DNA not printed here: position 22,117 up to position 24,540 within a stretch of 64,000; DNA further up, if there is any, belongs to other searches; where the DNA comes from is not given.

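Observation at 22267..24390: Single polypeptide with two different GT2 domains (DPM1-like plus QxxRW processive synthase)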

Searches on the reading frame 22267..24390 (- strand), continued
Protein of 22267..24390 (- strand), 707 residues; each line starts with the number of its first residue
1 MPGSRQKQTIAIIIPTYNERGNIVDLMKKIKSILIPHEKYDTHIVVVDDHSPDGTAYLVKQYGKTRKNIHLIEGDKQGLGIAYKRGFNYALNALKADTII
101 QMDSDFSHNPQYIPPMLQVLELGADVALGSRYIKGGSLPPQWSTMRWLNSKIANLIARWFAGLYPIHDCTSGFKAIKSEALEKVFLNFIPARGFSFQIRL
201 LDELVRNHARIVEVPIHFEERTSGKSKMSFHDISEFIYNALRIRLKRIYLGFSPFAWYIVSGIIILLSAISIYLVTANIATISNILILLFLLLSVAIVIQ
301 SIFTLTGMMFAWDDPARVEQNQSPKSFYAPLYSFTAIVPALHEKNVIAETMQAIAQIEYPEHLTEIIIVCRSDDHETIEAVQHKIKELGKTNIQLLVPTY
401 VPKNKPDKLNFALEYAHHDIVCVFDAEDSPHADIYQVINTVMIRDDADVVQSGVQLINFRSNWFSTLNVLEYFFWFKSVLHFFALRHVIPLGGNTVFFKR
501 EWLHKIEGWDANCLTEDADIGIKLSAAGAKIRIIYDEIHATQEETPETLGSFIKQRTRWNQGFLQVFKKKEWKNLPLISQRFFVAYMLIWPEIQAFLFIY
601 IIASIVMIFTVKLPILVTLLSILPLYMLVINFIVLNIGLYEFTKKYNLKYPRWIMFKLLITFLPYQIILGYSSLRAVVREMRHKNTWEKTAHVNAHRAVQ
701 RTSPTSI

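Call 75: search_protein_families(library=pfam, proteins=[P0309, P0314, P0321, P0330, P0373, P0327, P0246, P0371, P0283], max_evalue=0.001)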
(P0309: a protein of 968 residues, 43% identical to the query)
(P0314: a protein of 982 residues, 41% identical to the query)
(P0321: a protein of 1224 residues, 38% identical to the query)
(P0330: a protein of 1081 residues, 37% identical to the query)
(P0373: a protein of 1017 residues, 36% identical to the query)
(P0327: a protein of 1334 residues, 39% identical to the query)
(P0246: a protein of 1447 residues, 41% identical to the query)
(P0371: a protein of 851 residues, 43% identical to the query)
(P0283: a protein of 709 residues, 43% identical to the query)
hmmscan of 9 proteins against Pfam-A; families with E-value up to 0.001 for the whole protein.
P0309 (968 aa): 4 families
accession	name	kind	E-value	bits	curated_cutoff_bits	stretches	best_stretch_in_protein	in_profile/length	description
PF13641.12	Glyco_tranf_2_3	-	2.2e-48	165.7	27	1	53-277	3-229/230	Glycosyltransferase like family 2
PF13632.12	Glyco_trans_2_3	-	2.1e-22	80.4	27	1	137-332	2-183/198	Glycosyl transferase family group 2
PF00535.33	Glycos_transf_2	-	8.7e-20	71.8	23.3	1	54-181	1-126/168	Glycosyl transferase family 2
PF13506.12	Glyco_transf_21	-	2.5e-10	40.5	21.7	1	119-276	16-173/174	Glycosyl transferase family 21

P0314 (982 aa): 4 families
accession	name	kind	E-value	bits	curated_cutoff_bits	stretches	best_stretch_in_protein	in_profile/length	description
PF13641.12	Glyco_tranf_2_3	-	3.7e-43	148.6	27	1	56-282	2-229/230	Glycosyltransferase like family 2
PF13632.12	Glyco_trans_2_3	-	2.6e-22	80.1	27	1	144-351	4-193/198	Glycosyl transferase family group 2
PF00535.33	Glycos_transf_2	-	3.9e-16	59.9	23.3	1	59-217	1-158/168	Glycosyl transferase family 2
PF13506.12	Glyco_transf_21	-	5.4e-09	36.2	21.7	1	113-281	3-173/174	Glycosyl transferase family 21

P0321 (1224 aa): 5 families
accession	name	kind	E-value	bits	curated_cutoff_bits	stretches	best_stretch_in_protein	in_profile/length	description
PF13641.12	Glyco_tranf_2_3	-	7.5e-45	154.2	27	1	80-305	2-229/230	Glycosyltransferase like family 2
PF13632.12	Glyco_trans_2_3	-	2.1e-23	83.6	27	1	168-365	5-183/198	Glycosyl transferase family group 2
PF00535.33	Glycos_transf_2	-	2e-15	57.6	23.3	1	82-234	1-152/168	Glycosyl transferase family 2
PF13231.12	PMT_2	-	1.2e-08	35.7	26.1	1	670-826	2-153/160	Dolichyl-phosphate-mannose-protein mannosyltransferase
PF13506.12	Glyco_transf_21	-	2.2e-06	27.7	21.7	1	147-304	14-173/174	Glycosyl transferase family 21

P0330 (1081 aa): 4 families
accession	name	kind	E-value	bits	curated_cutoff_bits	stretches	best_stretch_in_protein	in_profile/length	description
PF13641.12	Glyco_tranf_2_3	-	2.6e-41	142.6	27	1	53-276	3-229/230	Glycosyltransferase like family 2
PF13632.12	Glyco_trans_2_3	-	2.9e-23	83.1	27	1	138-344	4-193/198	Glycosyl transferase family group 2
PF00535.33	Glycos_transf_2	-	4e-17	63.1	23.3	1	54-215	1-162/168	Glycosyl transferase family 2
PF13506.12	Glyco_transf_21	-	9.9e-09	35.3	21.7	1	109-275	5-173/174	Glycosyl transferase family 21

P0373 (1017 aa): 4 families
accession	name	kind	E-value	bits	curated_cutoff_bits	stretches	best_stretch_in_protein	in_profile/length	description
PF13641.12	Glyco_tranf_2_3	-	4e-42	145.2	27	1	49-274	2-229/230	Glycosyltransferase like family 2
PF13632.12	Glyco_trans_2_3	-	1.9e-24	87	27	1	134-338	2-193/198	Glycosyl transferase family group 2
PF00535.33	Glycos_transf_2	-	8.5e-18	65.3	23.3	1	51-213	1-162/168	Glycosyl transferase family 2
PF13506.12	Glyco_transf_21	-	1.2e-10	41.5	21.7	1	109-273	7-173/174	Glycosyl transferase family 21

P0327 (1334 aa): 6 families
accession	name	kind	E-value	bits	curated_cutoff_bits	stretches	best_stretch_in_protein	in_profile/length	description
PF13641.12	Glyco_tranf_2_3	-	8.1e-43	147.5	27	1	258-483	2-229/230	Glycosyltransferase like family 2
PF13632.12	Glyco_trans_2_3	-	7.7e-23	81.8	27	1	346-529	5-195/198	Glycosyl transferase family group 2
PF13231.12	PMT_2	-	7.6e-12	46.2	26.1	1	773-930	2-151/160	Dolichyl-phosphate-mannose-protein mannosyltransferase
PF00535.33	Glycos_transf_2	-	5.2e-11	43.2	23.3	1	260-406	1-146/168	Glycosyl transferase family 2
PF02366.24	PMT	-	1.8e-06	28.1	22.7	1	800-911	84-203/245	Dolichyl-phosphate-mannose-protein mannosyltransferase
PF13506.12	Glyco_transf_21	-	3.4e-06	27.1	21.7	1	312-482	1-173/174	Glycosyl transferase family 21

P0246 (1447 aa): 14 families
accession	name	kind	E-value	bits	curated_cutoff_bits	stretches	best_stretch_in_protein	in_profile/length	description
PF13641.12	Glyco_tranf_2_3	-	4.6e-46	158.1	27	1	1068-1298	2-230/230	Glycosyltransferase like family 2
PF00535.33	Glycos_transf_2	-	1.5e-43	149.1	23.3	2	633-776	1-139/168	Glycosyl transferase family 2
PF01593.30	Amino_oxidase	-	7.9e-33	114.8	19.8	1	170-565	1-416/443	Flavin containing amine oxidoreductase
PF13632.12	Glyco_trans_2_3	-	4.8e-29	102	27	1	1156-1367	1-188/198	Glycosyl transferase family group 2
PF04138.20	GtrA_DPMS_TM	-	1.3e-14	54.9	26.1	1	27-139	2-117/117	GtrA/DPMS, transmembrane domain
PF13450.12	NAD_binding_8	-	1.2e-13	51.6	21.9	1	165-222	1-60/68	NAD(P)-binding Rossmann-like domain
PF01266.30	DAO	-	2.9e-10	40.7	27.9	1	163-196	2-35/353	FAD dependent oxidoreductase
PF00070.33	Pyr_redox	-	4.9e-09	37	22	1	162-195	1-34/82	Pyridine nucleotide-disulphide oxidoreductase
PF07992.20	Pyr_redox_2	-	4e-08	33.5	26.1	1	156-195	142-177/291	Pyridine nucleotide-disulphide oxidoreductase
PF13506.12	Glyco_transf_21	-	1.4e-06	28.3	21.7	1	1144-1296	21-173/174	Glycosyl transferase family 21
PF01946.23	Thi4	-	1.1e-05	25.3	26.2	1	161-197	18-55/235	Thi4 family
PF03486.20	HI0933_like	-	2.3e-05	24.4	50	0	162-196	2-36/244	HI0933-like protein Rossmann domain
PF12831.13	FAD_oxidored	-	2.9e-05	24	27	1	163-200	2-39/416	FAD dependent oxidoreductase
PF00890.30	FAD_binding_2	-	0.00011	22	20.4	1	163-197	2-36/414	FAD binding domain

P0371 (851 aa): 4 families
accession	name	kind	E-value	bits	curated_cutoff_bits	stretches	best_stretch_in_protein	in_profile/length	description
PF00535.33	Glycos_transf_2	-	8.3e-29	101.1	23.3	1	5-175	2-166/168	Glycosyl transferase family 2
PF04138.20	GtrA_DPMS_TM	-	1.2e-24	87.1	26.1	2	245-333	1-89/117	GtrA/DPMS, transmembrane domain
PF13231.12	PMT_2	-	3.6e-07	31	26.1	1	502-656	2-160/160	Dolichyl-phosphate-mannose-protein mannosyltransferase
PF10111.15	Glyco_tranf_2_2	-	7.7e-05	22.7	27.3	1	5-102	2-96/276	Glycosyltransferase like family 2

P0283 (709 aa): 5 families
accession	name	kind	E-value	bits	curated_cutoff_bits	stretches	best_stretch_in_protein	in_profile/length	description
PF13641.12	Glyco_tranf_2_3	-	9.8e-44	150.5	27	1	55-282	3-229/230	Glycosyltransferase like family 2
PF13632.12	Glyco_trans_2_3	-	1.2e-25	90.9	27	1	142-350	2-187/198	Glycosyl transferase family group 2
PF00535.33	Glycos_transf_2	-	1.7e-09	38.2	23.3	1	56-221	1-162/168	Glycosyl transferase family 2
PF13506.12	Glyco_transf_21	-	7e-08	32.6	21.7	1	126-281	18-173/174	Glycosyl transferase family 21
PF10111.15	Glyco_tranf_2_2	-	0.00043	20.3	27.3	1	57-248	2-202/276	Glycosyltransferase like family 2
